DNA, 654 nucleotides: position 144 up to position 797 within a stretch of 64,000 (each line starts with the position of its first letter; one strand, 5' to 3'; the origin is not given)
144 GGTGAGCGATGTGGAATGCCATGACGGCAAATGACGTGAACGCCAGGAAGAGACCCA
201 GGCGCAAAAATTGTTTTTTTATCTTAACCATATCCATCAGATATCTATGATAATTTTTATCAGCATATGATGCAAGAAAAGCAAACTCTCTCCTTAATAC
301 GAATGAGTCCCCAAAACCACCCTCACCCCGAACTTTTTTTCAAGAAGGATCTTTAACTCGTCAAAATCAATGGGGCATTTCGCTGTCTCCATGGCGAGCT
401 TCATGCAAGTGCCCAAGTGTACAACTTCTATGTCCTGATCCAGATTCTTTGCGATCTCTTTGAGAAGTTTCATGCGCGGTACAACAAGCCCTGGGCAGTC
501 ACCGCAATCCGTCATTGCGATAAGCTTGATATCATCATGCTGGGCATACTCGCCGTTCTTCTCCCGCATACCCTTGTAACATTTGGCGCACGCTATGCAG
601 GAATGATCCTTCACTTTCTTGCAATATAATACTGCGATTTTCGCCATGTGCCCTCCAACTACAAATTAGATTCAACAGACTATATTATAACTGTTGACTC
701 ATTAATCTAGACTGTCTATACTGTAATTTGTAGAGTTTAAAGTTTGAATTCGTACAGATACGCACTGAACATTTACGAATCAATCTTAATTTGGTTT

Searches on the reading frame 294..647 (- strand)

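Call 27: search_protein_families(library=pfam, proteins=[window:294-647:-], max_evalue=0.00001)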
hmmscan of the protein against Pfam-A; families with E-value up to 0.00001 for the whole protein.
window:294-647:- (117 aa): 1 family
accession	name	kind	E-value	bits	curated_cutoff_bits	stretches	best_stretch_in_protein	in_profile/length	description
PF08821.16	CGGC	-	1.7e-22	80.1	27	1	3-115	1-106/106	CGGC domain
